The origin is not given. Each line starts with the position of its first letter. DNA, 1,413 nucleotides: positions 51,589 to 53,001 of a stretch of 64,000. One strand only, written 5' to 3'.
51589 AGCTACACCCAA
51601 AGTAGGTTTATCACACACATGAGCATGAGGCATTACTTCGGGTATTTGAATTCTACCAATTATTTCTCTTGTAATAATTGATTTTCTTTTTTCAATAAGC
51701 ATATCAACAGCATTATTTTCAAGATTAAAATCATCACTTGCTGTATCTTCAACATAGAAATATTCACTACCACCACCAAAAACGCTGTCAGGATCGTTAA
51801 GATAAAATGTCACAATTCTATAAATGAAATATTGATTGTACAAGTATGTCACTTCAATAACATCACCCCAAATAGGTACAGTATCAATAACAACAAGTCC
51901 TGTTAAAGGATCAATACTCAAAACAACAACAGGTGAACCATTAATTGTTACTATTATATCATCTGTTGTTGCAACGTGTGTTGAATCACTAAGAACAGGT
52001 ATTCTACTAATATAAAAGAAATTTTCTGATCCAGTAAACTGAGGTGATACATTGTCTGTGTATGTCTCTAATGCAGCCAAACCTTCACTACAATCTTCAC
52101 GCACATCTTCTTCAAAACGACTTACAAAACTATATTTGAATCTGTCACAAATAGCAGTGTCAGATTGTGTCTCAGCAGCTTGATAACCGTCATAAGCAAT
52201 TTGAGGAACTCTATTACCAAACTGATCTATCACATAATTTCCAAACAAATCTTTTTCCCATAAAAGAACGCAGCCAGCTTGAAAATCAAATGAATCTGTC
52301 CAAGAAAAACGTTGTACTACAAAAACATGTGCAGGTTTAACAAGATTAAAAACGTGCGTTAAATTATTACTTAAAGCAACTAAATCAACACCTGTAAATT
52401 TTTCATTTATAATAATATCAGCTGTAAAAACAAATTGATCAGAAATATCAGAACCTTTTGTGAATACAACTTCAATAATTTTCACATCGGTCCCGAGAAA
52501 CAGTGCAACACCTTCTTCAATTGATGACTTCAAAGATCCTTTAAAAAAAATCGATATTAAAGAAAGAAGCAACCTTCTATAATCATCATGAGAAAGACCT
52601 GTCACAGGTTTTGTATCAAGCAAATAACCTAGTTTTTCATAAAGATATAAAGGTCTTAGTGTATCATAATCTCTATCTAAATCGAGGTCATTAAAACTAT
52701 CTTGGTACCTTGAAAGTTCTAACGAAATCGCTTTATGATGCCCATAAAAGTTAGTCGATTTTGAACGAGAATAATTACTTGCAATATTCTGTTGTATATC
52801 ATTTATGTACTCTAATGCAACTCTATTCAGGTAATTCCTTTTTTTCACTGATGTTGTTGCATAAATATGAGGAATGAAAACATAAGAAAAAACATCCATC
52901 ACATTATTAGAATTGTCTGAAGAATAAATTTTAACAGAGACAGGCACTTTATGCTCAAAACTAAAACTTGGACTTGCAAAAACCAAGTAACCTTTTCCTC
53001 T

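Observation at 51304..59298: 2664-aa fibre/adhesin built from two kinds of tandem domain repeats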

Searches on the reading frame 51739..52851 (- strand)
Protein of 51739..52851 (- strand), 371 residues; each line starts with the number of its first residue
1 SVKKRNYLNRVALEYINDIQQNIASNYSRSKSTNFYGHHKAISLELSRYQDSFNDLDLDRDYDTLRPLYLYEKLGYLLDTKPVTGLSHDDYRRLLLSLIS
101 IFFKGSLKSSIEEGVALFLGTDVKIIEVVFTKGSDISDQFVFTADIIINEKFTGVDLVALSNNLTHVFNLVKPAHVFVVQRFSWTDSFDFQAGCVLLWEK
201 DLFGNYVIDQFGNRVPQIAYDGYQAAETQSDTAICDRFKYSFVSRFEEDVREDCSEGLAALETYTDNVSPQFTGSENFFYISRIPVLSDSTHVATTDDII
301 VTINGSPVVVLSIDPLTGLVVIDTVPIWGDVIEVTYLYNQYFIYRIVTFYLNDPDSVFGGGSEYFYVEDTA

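Call 59: search_solved_structures(query=A3, max_evalue=1, show_alignments=2)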
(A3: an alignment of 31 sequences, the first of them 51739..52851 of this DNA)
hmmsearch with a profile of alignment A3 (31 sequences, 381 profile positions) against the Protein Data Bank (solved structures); distinct sequences matched with E-value up to 1: 0.

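Call 60: search_protein_families(library=pfam, alignment_id=A3, max_evalue=0.01)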
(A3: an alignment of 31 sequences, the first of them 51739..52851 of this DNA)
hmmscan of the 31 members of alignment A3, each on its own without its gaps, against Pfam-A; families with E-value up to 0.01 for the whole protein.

A. member 1, window:51739-52851:- (371 aa): 0 families

B. families by the number of members that match (of 31 scanned): 5 families
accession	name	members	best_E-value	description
PF10076.14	Phage_Mu_Gp48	5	1.9e-05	Bacteriophage Mu-like, Gp48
PF01833.30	TIG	1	9.1e-10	IPT/TIG domain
PF00801.26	PKD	1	4.4e-05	PKD domain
PF18911.6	PKD_4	1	0.0069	PKD domain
PF22352.2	K319L-like_PKD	1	0.0071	K319L-like, PKD domain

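Call 65: find_homologous_proteins(query=window:51739-52851:-, max_evalue=0.001)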
Query window:51739-52851:- (371 aa): 2 proteins with E <= 0.001 among 4741 candidates.
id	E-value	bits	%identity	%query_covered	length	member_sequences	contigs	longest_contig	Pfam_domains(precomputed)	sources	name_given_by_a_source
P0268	1.8e-84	302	57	68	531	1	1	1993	-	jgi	-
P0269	5.7e-13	67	29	46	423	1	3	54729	PF01833.31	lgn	-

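Call 66: find_encoding_contigs(protein=P0269, flank=8000, max_places=2)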
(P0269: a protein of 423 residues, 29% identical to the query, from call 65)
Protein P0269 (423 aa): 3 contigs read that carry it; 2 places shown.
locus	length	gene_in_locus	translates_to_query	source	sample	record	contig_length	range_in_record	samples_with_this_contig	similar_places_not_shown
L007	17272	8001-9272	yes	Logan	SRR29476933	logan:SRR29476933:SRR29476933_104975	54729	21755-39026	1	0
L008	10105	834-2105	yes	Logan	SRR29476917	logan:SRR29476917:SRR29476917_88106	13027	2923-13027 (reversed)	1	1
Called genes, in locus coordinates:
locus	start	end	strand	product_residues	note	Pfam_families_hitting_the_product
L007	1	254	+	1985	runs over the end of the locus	-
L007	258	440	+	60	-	-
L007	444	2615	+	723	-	-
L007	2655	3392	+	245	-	-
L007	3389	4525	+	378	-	-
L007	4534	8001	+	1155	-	-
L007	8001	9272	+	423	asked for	PF01833:TIG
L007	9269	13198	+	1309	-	-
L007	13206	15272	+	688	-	PF00054:Laminin_G_1 (faint), PF02210:Laminin_G_2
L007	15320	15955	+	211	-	-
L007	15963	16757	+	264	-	-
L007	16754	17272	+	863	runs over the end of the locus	-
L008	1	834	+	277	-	?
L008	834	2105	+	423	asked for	PF01833:TIG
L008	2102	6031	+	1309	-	-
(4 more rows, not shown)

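Call 67: find_homologous_proteins(query=A3, max_evalue=0.00001)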
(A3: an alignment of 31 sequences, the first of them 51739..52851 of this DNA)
Query A3 (31 sequences) (371 aa, profile of the alignment): 41 proteins with E <= 0.00001 among 8000 candidates.
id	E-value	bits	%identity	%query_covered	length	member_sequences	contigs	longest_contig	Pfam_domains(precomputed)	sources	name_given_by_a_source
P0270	1.8e-92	328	31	49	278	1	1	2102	-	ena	-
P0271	4.5e-91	324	30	47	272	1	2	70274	-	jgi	jgi:hypothetical protein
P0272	2.5e-89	318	30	49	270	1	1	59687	-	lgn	-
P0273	4.2e-89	317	29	42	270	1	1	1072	-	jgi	jgi:hypothetical protein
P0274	7.6e-89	317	32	40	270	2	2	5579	-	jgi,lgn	jgi:hypothetical protein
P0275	1.1e-88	316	29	50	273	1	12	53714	-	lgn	-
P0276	1.9e-88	315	28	51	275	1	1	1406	-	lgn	-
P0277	2.7e-88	315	33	42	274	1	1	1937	-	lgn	-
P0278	3.1e-88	315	32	46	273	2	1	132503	-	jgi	jgi:hypothetical protein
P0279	5.6e-88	314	29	46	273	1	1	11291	-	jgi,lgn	-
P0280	1.8e-87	312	30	58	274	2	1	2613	-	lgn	-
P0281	2.6e-87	311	25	42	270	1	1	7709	-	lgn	-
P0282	4.4e-87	311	30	49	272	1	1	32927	-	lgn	-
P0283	7.4e-87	310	29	49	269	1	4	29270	-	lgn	-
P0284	8.0e-87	310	32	42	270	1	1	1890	-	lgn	-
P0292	1.4e-85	306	30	43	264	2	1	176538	-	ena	-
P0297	1.0e-83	300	28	56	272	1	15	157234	-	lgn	-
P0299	1.0e-82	296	30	39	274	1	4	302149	-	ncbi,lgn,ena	-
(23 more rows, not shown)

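Call 68: find_encoding_contigs(protein=P0297, flank=7000, max_places=1)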
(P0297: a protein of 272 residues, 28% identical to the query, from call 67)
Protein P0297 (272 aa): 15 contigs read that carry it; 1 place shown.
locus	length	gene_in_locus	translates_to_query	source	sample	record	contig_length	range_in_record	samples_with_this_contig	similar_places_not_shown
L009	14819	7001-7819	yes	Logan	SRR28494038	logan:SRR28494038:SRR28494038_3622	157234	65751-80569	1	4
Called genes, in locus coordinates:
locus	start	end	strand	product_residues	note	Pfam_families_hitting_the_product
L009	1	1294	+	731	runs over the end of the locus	-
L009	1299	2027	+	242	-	-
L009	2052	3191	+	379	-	-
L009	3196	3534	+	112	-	-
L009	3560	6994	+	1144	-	-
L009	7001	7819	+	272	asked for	-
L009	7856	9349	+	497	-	PF01391:Collagen (weak)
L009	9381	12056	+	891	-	-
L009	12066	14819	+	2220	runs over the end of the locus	-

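Call 69: find_encoding_contigs(protein=P0299, flank=7000, max_places=1)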
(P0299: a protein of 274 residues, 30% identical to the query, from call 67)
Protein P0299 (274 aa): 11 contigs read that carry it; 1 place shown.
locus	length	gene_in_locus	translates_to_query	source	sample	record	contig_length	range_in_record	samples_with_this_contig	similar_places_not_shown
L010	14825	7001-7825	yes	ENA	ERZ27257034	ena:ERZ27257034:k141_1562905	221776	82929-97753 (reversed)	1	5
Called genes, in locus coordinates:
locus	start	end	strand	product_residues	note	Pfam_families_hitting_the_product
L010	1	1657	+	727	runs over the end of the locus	-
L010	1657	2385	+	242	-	-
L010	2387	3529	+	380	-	-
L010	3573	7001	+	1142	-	-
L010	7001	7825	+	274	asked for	-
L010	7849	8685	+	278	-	-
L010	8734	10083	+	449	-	-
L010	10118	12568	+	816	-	-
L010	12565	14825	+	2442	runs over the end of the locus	-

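Call 70: find_encoding_contigs(protein=P0292, flank=7000, max_places=1)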
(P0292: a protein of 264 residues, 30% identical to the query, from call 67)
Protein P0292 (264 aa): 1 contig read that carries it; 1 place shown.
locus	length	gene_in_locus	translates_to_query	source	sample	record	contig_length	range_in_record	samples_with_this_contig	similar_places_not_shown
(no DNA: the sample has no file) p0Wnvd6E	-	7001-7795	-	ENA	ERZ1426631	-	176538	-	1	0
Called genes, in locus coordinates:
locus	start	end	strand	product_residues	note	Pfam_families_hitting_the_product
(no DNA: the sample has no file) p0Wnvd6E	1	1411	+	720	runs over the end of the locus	-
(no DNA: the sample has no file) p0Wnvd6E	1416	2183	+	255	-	-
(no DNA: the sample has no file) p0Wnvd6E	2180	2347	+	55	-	-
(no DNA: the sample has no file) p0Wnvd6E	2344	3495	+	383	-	-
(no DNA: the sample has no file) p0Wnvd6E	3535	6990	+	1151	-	-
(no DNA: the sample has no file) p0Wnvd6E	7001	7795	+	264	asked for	-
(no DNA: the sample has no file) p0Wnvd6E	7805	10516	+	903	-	-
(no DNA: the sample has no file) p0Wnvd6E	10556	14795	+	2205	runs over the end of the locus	-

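Call 72: search_protein_families(library=phrogs, alignment_id=A3, max_evalue=0.001)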
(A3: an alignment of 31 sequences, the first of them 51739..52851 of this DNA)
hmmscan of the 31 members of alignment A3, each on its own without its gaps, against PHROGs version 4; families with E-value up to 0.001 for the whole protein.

A. member 1, window:51739-52851:- (371 aa): 1 family
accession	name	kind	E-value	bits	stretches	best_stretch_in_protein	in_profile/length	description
phrog_1160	-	tail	5.8e-06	26.3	1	14-182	15-178/528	baseplate protein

B. families by the number of members that match (of 31 scanned): 2 families
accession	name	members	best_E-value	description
phrog_1160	-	5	1.1e-12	baseplate protein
phrog_10330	-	1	8e-05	virion structural protein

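Call 86: search_dna_similar(query=window:51739-52851:-, collection=phages, mode=protein, max_evalue=0.01, max_rows=15)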
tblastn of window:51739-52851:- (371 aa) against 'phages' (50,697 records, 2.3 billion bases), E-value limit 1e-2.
Records with a match: 3; places in all: 3; records where one place covers at least 80% of the query: 0.
Best place of each record, by identity: <60% 3.
By first word of the organism name: Bacillus 2; uncultured 1.
By host as written in the record: Bacillus megaterium str. ATCC 43725 2; - 1.
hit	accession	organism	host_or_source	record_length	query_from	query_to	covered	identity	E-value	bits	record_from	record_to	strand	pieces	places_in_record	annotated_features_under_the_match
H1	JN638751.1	Bacillus phage G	Bacillus megaterium str. ATCC 43725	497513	3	224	60%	25.1%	2e-3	46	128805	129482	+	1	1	189: gp189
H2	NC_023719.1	Bacillus phage G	Bacillus megaterium str. ATCC 43725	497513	3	224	60%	25.1%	2e-3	46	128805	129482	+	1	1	189: gp189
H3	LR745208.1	uncultured phage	metagenomic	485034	272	340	19%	40.3%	2e-4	49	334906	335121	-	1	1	record has no annotation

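Call 87: get_annotated_region(hit=H1, flank=9000)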
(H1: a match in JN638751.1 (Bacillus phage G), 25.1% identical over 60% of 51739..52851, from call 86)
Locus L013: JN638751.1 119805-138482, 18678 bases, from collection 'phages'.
description: Bacillus phage G, complete genome.
organism: Bacillus phage G (NCBI taxid 2884420)
taxonomy: Viruses; Duplodnaviria; Heunggongvirae; Uroviricota; Caudoviricetes; Donellivirus; Donellivirus gee
host: Bacillus megaterium str. ATCC 43725; source: soil; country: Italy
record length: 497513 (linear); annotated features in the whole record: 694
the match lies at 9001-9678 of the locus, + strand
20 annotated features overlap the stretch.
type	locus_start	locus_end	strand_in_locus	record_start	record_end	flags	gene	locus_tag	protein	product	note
CDS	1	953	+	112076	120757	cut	183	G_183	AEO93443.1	gp183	tapemeasure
CDS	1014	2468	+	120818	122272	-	184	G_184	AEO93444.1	gp184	-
CDS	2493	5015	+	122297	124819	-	185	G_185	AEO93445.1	gp185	-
CDS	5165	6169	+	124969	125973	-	186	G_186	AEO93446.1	gp186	-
CDS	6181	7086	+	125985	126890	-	187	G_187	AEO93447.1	gp187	-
CDS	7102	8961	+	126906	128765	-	188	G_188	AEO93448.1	gp188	-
CDS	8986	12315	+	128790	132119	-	189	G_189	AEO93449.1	gp189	-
CDS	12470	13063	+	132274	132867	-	190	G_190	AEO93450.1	gp190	-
CDS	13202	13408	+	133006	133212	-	191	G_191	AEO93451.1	gp191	-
CDS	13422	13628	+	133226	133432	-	192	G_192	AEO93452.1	gp192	-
CDS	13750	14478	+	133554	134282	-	193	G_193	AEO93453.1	gp193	-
CDS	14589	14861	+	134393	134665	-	194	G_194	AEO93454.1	gp194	-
CDS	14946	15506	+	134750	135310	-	195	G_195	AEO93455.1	gp195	-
CDS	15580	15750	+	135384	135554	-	196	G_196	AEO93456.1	gp196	-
CDS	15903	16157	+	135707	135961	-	197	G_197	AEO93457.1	gp197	PtsH-like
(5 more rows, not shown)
